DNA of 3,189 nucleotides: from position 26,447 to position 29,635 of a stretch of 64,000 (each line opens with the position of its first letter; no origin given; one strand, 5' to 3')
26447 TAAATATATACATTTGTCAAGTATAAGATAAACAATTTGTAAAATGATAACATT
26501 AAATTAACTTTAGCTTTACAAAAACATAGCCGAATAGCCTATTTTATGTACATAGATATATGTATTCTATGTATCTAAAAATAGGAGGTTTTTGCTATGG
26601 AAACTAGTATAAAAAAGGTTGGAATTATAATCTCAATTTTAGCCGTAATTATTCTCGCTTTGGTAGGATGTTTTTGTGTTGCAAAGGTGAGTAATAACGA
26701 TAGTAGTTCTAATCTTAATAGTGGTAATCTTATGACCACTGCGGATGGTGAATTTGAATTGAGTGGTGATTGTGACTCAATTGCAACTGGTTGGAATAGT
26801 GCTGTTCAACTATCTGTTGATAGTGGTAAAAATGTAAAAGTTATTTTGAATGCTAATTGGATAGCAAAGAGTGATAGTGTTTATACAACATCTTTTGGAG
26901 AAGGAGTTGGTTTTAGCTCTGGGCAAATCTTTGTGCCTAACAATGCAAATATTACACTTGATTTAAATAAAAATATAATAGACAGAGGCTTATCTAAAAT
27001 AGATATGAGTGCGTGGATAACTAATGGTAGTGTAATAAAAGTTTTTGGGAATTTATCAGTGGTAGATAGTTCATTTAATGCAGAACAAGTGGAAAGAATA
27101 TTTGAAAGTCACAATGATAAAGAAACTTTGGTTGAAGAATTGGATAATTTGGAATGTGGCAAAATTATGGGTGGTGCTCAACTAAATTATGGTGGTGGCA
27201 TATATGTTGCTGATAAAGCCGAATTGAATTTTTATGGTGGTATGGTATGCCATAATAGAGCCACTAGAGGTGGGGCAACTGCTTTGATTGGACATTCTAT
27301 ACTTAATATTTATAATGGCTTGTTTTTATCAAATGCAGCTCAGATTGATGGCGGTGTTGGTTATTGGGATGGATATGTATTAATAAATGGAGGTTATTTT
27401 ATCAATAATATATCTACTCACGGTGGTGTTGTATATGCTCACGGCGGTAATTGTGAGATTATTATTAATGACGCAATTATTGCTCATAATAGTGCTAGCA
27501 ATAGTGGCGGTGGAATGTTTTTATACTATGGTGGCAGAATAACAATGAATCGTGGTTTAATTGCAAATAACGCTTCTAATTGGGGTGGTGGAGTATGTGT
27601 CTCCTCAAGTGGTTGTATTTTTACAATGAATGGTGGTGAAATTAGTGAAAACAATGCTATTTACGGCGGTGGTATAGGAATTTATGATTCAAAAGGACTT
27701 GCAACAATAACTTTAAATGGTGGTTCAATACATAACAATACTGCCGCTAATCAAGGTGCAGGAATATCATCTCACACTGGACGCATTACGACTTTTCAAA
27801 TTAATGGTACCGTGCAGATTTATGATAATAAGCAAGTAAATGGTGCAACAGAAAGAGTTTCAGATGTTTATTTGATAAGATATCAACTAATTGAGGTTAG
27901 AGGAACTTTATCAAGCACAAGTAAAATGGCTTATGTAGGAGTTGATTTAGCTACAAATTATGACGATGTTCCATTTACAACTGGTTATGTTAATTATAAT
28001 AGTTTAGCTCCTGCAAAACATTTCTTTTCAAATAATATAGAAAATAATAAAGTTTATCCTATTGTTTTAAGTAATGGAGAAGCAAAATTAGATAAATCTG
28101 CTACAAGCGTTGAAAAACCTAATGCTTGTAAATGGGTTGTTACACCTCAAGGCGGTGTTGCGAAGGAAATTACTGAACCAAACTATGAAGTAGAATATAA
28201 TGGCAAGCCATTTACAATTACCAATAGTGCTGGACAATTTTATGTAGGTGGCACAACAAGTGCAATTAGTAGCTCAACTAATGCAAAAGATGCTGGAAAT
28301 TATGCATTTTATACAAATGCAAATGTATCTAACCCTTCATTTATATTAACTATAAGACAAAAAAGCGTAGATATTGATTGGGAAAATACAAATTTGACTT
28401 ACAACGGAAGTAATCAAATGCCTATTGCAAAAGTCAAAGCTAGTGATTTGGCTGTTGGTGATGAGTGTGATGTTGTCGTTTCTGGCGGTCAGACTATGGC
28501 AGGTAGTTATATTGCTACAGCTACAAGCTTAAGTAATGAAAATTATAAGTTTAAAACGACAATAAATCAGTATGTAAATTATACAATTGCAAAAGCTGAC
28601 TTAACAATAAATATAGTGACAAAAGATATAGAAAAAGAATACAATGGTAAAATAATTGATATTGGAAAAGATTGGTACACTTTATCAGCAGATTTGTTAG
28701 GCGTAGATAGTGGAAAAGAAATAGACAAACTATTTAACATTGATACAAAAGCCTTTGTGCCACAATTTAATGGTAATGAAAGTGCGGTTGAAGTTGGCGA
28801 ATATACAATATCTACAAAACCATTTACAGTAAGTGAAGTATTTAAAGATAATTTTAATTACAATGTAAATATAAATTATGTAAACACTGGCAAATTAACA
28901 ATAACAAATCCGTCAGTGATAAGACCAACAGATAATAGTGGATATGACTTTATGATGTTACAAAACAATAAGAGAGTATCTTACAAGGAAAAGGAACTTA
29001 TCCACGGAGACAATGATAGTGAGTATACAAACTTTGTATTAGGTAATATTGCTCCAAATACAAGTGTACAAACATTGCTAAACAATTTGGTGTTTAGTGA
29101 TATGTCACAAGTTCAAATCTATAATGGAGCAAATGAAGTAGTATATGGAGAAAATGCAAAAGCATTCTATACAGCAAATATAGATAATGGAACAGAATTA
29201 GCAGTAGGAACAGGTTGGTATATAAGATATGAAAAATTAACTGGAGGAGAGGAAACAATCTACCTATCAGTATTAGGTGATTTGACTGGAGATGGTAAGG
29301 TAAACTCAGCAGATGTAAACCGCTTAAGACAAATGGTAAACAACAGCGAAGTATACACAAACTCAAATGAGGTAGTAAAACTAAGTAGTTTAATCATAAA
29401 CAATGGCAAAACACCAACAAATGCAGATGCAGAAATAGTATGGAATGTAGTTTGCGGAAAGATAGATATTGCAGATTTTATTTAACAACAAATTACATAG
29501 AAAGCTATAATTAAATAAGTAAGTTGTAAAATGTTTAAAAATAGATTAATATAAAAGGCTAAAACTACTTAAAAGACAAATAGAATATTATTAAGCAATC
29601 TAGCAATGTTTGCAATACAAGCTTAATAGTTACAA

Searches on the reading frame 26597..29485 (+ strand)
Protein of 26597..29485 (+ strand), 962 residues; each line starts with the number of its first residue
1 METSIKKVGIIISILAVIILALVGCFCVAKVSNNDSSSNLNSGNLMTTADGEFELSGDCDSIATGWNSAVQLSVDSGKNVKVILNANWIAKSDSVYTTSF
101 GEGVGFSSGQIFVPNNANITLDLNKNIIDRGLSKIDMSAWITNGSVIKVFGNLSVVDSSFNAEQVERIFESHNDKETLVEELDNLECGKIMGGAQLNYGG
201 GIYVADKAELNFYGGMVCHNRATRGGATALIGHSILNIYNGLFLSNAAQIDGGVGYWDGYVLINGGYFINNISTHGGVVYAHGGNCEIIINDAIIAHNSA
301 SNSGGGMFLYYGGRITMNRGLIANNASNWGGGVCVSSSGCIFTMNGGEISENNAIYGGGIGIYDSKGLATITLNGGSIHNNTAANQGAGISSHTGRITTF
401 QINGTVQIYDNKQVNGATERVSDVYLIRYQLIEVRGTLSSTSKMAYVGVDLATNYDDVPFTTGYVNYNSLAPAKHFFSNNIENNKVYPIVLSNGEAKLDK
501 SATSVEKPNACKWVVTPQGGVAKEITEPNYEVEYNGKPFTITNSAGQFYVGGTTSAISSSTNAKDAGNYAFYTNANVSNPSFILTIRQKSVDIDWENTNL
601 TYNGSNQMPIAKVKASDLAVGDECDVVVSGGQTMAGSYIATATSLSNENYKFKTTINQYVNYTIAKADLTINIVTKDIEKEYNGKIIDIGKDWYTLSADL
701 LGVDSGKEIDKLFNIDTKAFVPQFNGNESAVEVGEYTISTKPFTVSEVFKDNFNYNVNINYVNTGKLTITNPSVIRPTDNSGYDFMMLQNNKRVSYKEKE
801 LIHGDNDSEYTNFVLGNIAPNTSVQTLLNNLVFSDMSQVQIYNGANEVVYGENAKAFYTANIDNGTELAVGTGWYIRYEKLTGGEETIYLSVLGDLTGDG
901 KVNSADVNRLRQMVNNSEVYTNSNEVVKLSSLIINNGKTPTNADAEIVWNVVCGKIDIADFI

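Call 7: search_protein_families(library=pfam, proteins=[window:26597-29485:+])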
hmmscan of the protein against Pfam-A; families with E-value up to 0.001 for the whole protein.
window:26597-29485:+ (962 aa): 0 families

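Call 9: find_encoding_contigs(protein=window:26597-29485:+, flank=3000, max_places=10)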
Protein window:26597-29485:+ (962 aa): no gene with exactly this product is on record in the collection.

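Call 11: find_homologous_proteins(query=window:26597-29485:+, max_evalue=0.00001)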
Query window:26597-29485:+ (962 aa): 319 proteins with E <= 0.00001 among 8000 candidates; the best 120 are listed.
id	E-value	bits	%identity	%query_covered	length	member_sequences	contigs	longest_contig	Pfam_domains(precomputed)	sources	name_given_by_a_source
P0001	0.0e+0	2130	100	100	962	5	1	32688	-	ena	-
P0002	0.0e+0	1106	59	100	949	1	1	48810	-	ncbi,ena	-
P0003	0.0e+0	1024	59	92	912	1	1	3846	-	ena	-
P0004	6.4e-236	804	47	100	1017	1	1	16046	-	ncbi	-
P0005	3.3e-153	530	37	99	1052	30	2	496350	-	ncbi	-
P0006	6.1e-136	473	43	71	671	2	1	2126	-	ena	-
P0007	1.3e-106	376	35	81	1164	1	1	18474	-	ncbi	-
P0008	5.6e-82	294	33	41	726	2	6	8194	-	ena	-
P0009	2.9e-76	275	32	94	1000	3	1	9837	-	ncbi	-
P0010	1.8e-71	260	32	52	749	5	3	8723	-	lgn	-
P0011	3.5e-71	259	31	52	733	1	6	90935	-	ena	-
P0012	9.6e-68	247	31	41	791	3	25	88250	-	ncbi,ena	-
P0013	2.3e-62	229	30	100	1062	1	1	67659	-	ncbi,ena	-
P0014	6.6e-62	228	29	62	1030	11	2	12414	-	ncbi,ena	-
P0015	2.1e-60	223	28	61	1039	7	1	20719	PF00404.25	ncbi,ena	-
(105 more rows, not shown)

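Call 12: find_encoding_contigs(protein=P0001, flank=4000, max_places=10)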
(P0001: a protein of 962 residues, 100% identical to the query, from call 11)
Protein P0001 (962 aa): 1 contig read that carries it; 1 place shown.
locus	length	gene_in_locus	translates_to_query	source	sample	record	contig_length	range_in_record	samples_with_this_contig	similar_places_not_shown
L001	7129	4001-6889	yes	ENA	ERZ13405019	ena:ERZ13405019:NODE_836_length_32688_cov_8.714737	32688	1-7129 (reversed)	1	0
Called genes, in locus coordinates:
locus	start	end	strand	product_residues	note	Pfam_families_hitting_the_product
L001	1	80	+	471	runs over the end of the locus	PF04055:Radical_SAM, PF06968:BATS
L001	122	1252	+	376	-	PF01926:MMR_HSR1, PF18128:HydF_dimer, PF18133:HydF_tetramer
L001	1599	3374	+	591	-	-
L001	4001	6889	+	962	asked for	-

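Call 13: list_cluster_members(proteins=[P0001])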
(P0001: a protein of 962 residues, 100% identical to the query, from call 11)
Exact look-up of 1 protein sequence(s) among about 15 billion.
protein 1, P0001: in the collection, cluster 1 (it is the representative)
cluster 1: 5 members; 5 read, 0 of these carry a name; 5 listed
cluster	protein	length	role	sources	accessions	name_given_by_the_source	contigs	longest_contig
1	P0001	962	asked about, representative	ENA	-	-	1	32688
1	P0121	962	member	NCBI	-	-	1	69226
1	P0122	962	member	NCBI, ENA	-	-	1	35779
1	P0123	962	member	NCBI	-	-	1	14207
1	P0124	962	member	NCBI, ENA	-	-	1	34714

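Call 15: find_encoding_contigs(protein=P0121, flank=4000, max_places=10)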
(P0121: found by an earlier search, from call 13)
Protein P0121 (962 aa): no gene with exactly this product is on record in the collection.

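Call 16: find_encoding_contigs(protein=P0122, flank=4000, max_places=10)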
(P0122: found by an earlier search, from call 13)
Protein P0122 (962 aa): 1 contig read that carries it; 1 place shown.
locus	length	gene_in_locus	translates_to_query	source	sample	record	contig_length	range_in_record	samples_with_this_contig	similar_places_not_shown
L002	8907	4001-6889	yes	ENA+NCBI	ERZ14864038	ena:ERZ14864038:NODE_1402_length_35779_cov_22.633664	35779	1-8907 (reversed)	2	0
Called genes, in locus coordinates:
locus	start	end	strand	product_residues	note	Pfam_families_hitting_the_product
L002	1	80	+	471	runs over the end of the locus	PF04055:Radical_SAM, PF06968:BATS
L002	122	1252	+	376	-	PF01926:MMR_HSR1, PF18128:HydF_dimer, PF18133:HydF_tetramer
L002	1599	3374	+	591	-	-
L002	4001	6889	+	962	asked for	-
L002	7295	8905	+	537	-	?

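Call 17: find_encoding_contigs(protein=P0123, flank=4000, max_places=10)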
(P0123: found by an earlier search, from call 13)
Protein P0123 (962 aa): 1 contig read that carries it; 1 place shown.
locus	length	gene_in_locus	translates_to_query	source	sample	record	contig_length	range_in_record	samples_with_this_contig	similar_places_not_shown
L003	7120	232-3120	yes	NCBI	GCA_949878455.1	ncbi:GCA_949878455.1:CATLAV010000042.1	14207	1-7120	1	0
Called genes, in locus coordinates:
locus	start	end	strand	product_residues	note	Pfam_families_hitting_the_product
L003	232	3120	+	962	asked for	-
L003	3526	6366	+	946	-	PF13229:Beta_helix (weak)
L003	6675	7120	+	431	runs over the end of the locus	PF00149:Metallophos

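Call 18: find_encoding_contigs(protein=P0124, flank=4000, max_places=10)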
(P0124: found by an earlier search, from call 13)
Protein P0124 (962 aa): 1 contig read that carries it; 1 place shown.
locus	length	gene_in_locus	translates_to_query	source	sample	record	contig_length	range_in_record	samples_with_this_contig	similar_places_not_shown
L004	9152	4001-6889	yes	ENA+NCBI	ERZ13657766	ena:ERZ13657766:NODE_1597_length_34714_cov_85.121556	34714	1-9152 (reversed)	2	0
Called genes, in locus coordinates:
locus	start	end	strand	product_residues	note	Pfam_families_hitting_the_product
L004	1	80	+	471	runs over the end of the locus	PF04055:Radical_SAM, PF06968:BATS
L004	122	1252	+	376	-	PF01926:MMR_HSR1, PF18128:HydF_dimer, PF18133:HydF_tetramer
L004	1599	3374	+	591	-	-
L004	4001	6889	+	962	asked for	-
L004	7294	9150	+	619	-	?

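Call 31: find_encoding_contigs(protein=P0005, flank=10000, max_places=4)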
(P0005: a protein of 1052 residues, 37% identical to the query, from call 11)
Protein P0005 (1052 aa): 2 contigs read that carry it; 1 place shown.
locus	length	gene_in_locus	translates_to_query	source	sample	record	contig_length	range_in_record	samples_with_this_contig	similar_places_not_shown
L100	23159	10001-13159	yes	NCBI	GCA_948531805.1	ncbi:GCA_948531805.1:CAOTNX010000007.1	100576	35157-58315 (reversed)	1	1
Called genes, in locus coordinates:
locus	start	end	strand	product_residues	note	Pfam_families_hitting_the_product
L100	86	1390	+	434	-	PF14903:WG_beta_rep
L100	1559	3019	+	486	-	PF01120:Alpha_L_fucos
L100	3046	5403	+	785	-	PF08306:Glyco_hydro_98M, PF08307:Glyco_hydro_98C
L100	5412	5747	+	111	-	-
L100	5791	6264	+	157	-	PF03167:UDG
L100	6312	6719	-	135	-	PF07411:DUF1508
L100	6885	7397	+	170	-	PF09551:Spore_II_R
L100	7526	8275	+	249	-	PF01471:PG_binding_1, PF09374:PG_binding_3 (faint), PF07486:Hydrolase_2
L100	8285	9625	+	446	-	PF20769:YPEB_N, PF14620:YPEB_PepSY1-2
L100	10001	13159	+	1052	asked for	-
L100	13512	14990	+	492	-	PF08903:DUF1846, PF20921:DUF1846_C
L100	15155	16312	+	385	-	PF13793:Pribosyltran_N, PF00156:Pribosyltran, PF14572:Pribosyl_synth (weak)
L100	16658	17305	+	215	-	PF13483:Lactamase_B_3, PF12706:Lactamase_B_2 (weak)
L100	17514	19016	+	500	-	PF07497:Rho_RNA_bind, PF00006:ATP-synt_ab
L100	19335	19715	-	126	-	PF14276:DUF4363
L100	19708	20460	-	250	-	PF04239:DUF421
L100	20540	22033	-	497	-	PF01943:Polysacc_synt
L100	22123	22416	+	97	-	PF23473:LysM3_LYK4_5 (faint), PF01476:LysM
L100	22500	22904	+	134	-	PF12670:DUF3792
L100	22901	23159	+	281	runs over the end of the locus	PF19568:Spore_III_AA, PF00437:T2SSE (faint)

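Call 32: find_encoding_contigs(protein=P0004, flank=10000, max_places=4)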
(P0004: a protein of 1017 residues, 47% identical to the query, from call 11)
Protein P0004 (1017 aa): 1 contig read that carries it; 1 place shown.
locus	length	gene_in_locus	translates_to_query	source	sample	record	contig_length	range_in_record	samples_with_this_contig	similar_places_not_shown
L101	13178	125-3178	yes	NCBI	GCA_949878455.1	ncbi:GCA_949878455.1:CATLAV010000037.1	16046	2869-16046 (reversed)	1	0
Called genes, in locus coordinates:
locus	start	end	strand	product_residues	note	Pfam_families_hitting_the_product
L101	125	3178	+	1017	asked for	-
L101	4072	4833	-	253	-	PF07155:ECF-ribofla_trS, PF12822:ECF_trnsprt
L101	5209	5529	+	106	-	PF01035:DNA_binding_1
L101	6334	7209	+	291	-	-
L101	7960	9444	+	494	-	PF07690:MFS_1, PF13347:MFS_2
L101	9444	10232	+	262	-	PF01663:Phosphodiest (faint)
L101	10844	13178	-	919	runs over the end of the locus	-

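Call 40: search_protein_families(library=ncbifam, proteins=[window:26597-29485:+], max_evalue=0.01)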
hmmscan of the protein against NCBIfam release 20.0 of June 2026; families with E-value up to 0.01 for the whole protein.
window:26597-29485:+ (962 aa): 0 families

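Call 42: find_encoding_contigs(protein=P0007, flank=6000, max_places=6)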
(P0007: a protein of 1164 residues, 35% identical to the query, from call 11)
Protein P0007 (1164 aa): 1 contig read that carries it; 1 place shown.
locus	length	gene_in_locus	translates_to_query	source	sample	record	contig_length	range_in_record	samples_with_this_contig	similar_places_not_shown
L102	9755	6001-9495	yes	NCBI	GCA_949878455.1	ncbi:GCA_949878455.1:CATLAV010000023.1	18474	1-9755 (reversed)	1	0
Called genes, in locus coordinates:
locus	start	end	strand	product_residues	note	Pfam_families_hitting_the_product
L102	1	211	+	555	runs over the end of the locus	PF00682:HMGL-like, PF22615:IPMS_D2, PF08502:LeuA_dimer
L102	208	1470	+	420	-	PF00330:Aconitase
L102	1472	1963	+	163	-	PF00694:Aconitase_C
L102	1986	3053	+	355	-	PF00180:Iso_dh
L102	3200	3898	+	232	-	-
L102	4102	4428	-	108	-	PF01381:HTH_3, PF12844:HTH_19, PF13560:HTH_31 (weak)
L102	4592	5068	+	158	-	-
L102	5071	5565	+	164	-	-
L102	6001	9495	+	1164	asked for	-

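Call 43: find_encoding_contigs(protein=P0013, flank=6000, max_places=6)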
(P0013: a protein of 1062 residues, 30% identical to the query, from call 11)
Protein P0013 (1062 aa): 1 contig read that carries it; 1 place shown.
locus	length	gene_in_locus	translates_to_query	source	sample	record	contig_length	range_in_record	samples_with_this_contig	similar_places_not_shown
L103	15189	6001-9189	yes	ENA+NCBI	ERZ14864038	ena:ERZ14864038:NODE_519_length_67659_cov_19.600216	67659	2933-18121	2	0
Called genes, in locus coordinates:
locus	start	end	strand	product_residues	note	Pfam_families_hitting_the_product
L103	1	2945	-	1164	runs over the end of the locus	PF01855:POR_N, PF17147:PFOR_II, PF01558:POR, PF13237:Fer4_10 (faint), PF10371:EKR, PF12838:Fer4_7, PF02775:TPP_enzyme_C (weak)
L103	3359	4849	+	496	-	PF02446:Glyco_hydro_77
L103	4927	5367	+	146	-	-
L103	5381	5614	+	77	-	PF00550:PP-binding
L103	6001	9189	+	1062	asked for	-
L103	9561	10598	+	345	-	-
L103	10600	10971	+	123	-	-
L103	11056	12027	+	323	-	PF01210:NAD_Gly3P_dh_N, PF07479:NAD_Gly3P_dh_C, PF20618:GPD_NAD_C_bact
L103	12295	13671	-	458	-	PF04932:Wzy_C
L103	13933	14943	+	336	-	-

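Call 45: find_encoding_contigs(protein=P0012, flank=3000, max_places=10)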
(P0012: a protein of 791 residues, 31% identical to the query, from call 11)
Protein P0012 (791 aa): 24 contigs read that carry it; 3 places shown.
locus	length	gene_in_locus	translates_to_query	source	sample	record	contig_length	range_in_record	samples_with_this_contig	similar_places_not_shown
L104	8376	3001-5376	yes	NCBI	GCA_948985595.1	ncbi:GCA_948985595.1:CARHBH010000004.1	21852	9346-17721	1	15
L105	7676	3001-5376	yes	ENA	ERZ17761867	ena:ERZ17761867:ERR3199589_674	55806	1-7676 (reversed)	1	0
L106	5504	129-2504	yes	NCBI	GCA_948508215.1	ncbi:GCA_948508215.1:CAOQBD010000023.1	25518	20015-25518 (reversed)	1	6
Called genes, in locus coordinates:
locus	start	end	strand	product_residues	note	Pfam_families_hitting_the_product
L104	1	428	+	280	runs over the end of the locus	PF05681:Fumerase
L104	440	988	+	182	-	PF05683:Fumerase_C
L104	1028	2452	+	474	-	PF00704:Glyco_hydro_18, PF23916:TIM-barrel_EndoS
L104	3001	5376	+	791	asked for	-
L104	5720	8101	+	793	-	PF01368:DHH, PF02272:DHHA1, PF17768:RecJ_OB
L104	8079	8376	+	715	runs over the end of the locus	PF01966:HD, PF13328:HD_4, PF04607:RelA_SpoT, PF02824:TGS, PF19296:RelA_AH, PF28438:RelA_RIS, PF13291:ACT_4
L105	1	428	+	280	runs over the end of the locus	PF05681:Fumerase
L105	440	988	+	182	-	PF05683:Fumerase_C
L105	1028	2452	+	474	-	PF00704:Glyco_hydro_18, PF23916:TIM-barrel_EndoS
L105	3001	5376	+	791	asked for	-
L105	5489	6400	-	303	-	PF13191:AAA_16 (faint), PF00004:AAA, PF07726:AAA_3 (weak), PF07728:AAA_5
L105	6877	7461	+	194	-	-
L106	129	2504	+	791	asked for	-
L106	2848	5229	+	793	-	PF01368:DHH, PF02272:DHHA1, PF17768:RecJ_OB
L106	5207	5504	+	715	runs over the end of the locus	PF01966:HD, PF13328:HD_4, PF04607:RelA_SpoT, PF02824:TGS, PF19296:RelA_AH, PF28438:RelA_RIS, PF13291:ACT_4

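Call 59: search_protein_families(library=pfam, proteins=[window:26597-29485:+, L003:3526-6366:+, L100:10001-13159:+, L104:3001-5376:+], max_evalue=1)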
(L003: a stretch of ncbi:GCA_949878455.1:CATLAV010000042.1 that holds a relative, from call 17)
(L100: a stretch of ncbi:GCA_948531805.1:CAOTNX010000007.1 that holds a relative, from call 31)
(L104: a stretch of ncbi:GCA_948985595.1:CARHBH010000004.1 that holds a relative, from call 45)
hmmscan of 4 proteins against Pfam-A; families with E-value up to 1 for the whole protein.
window:26597-29485:+ (962 aa): 1 family
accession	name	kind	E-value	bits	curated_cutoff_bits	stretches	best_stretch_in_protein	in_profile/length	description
PF00404.24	Dockerin_1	-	0.0038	17.8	22.9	1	894-922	2-30/57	Dockerin type I domain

L003:3526-6366:+ (946 aa): 3 families
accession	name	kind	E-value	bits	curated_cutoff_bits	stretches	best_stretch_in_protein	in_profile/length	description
PF13229.12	Beta_helix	-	6.2e-06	26.4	25.9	1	327-464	11-145/158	Right handed beta helix region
PF23928.1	DUF7266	-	0.034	14.3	27.6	0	495-551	86-142/145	Family of unknown function (DUF7266)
PF00404.24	Dockerin_1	-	0.04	14.6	22.9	1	877-903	1-27/57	Dockerin type I domain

L100:10001-13159:+ (1052 aa): 3 families
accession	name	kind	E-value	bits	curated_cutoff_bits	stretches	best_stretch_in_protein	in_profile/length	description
PF00404.24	Dockerin_1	-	5.7e-05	23.7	22.9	1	984-1040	1-54/57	Dockerin type I domain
PF01123.25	Stap_Strp_toxin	-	0.0031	18.4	23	1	272-311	31-70/87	Staphylococcal/Streptococcal toxin, OB-fold domain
PF17547.7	DUF5462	-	0.0086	15.9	25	1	981-1046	23-86/157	Family of unknown function (DUF5462)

L104:3001-5376:+ (791 aa): 0 families

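Call 76: predict_structure(alignment_id=A3)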
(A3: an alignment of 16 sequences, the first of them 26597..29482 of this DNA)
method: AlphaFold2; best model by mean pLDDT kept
length: 962 residues; sequences in the alignment: 16
mean_pLDDT: 75.7   pTM: 0.58
mean pLDDT of the five models: 75.7, 74.2, 72.1, 70.9, 70.7
residues with pLDDT >= 90: 280; 70-90: 385; 50-70: 142; < 50: 155
segments of 3 or more residues with pLDDT < 50: 1-9, 20-48, 669-682, 689-701, 717-772, 934-962
pLDDT, mean of each block of 10 residues (from residue 1): 43 63 34 26 38 87 95 87 93 89 94 95 94 66 94 90 82 87 94 93 96 94 95 90 95 92 93 95 87 93 94 86 95 87 90 94 77 89 88 66 87 81 85 86 77 84 88 83 74 88 67 87 82 88 87 78 83 71 82 89 78 89 87 76 86 73 66 45 47 42 53 51 42 39 43 37 36 65 79 72 66 79 83 75 85 66 62 84 76 81 69 62 77 46 40 35 26
secondary structure, 60 per line:
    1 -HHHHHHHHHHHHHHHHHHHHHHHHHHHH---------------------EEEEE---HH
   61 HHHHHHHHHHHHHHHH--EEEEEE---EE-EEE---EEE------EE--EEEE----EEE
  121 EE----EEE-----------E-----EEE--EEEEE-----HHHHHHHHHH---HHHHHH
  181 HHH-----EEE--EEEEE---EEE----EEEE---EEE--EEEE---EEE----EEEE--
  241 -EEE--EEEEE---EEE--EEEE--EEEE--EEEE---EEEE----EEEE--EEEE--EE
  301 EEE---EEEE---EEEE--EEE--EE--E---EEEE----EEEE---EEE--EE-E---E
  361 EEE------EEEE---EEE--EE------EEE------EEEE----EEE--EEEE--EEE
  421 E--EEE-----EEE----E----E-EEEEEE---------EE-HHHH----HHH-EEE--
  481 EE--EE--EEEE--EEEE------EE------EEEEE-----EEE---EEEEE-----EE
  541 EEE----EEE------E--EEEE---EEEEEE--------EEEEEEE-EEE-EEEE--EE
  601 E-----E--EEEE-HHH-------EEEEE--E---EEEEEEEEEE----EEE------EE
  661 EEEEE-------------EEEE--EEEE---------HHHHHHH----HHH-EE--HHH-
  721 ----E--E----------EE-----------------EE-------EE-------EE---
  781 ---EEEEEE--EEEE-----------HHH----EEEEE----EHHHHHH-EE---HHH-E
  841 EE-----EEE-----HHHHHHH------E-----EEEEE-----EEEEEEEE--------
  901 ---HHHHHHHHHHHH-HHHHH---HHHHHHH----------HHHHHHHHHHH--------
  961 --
elements in order (helices of 4 or more, strands of 3 or more residues): H2-29 E51-55 H59-76 E79-84 E91-93 E97-99 E110-113 E118-122 E127-129 E147-149 E152-156 H162-171 H175-183 E189-191 E194-198 E202-204 E209-212 E216-218 E221-224 E228-230 E235-238 E242-244 E247-251 E255-257 E260-263 E266-269 E272-275 E279-282 E287-290 E293-296 E299-303 E307-310 E314-317 E320-322 E333-336 E341-344 E348-350 E360-363 E370-373 E377-379 E390-392 E399-402 E407-409 E412-415 E418-421 E424-426 E432-434 E446-451 H464-467 E476-478 E489-492 E495-498 E513-517 E523-525 E529-533 E539-543 E548-550 E560-563 E567-572 E581-587 E589-591 E593-596 E599-601 E610-613 E625-629 E636-645 E650-652 E659-665 E679-682 E685-688 H698-704 E784-789 E792-795 E814-818 H824-829 E840-842 E848-850 H856-862 E875-879 E885-892 H904-915 H917-921 H925-931 H942-952

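Call 78: fold_search(model_id=the predicted structure, library=pdb)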
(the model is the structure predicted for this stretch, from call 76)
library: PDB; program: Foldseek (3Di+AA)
matches with E <= 10: 532; with E <= 0.001: 0
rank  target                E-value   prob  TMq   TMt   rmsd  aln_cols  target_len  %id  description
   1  8opr_A                1.2e-02  0.20  0.07  0.10  28.6       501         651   12  Structure of the EA1 surface layer of Bacillus anthracis (released 2023-11-08)
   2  5t9a_A                2.5e-02  0.91  0.07  0.08  15.2       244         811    8  Crystal structure of BuGH2Cwt (released 2017-09-13)
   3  9cdu_A                2.6e-02  0.96  0.17  0.32  12.9       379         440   12  Crystal Structure of Rhombotarget A-peptide Complex (released 2025-07-02)
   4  5t9a_B                3.5e-02  0.54  0.07  0.08  19.8       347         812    8  Crystal structure of BuGH2Cwt (released 2017-09-13)
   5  9hcj_10               3.8e-02  0.18  0.08  0.05  35.3       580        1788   10  D. discoideum nuclear pore complex (released 2024-12-25)
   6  1j87_A                4.2e-02  0.80  0.07  0.30  16.6       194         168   13  HUMAN HIGH AFFINITY FC RECEPTOR FC(EPSILON)RI(ALPHA), HEXAGONAL CRYSTAL FORM 1 (released 2001-08-29)
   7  1j86_A                4.2e-02  0.66  0.07  0.26  18.2       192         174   13  HUMAN HIGH AFFINITY FC RECEPTOR FC(EPSILON)RI(ALPHA), MONOCLINIC CRYSTAL FORM 2 (released 2001-08-29)
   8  7z47_G                4.6e-02  0.87  0.11  0.11  24.8       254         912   13  Tail of bacteriophage SU10 (released 2022-08-10)
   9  8cha_A                4.6e-02  0.72  0.07  0.28  16.0       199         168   13  Fc gamma RIIa 27W/131H variant ectodomain (released 2024-05-22)
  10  1rpq_A                5.4e-02  0.57  0.07  0.27  16.4       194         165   11  High Affinity IgE Receptor (alpha chain) Complexed with Tight-Binding E131 'zeta' Peptide from Phage Display (released 2004-07-20)
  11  1fnl                  6.2e-02  0.47  0.07  0.24  16.7       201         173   13  CRYSTAL STRUCTURE OF THE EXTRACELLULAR DOMAIN OF A HUMAN FCGRIII (released 2000-11-22)
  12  1rpq_C                6.5e-02  0.63  0.07  0.28  16.9       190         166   13  High Affinity IgE Receptor (alpha chain) Complexed with Tight-Binding E131 'zeta' Peptide from Phage Display (released 2004-07-20)
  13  1f2q_A                6.8e-02  0.54  0.06  0.24  18.1       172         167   13  CRYSTAL STRUCTURE OF THE HUMAN HIGH-AFFINITY IGE RECEPTOR (released 2000-06-08)
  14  8ywa_A                7.1e-02  0.63  0.07  0.25  18.2       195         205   12  The structure of IgE receptor binding to IgE (released 2024-11-06)
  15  7seg_C                7.5e-02  0.63  0.07  0.28  16.3       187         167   13  Crystal structure of the complex of CD16A bound by an anti-CD16A Fab (released 2021-11-24)
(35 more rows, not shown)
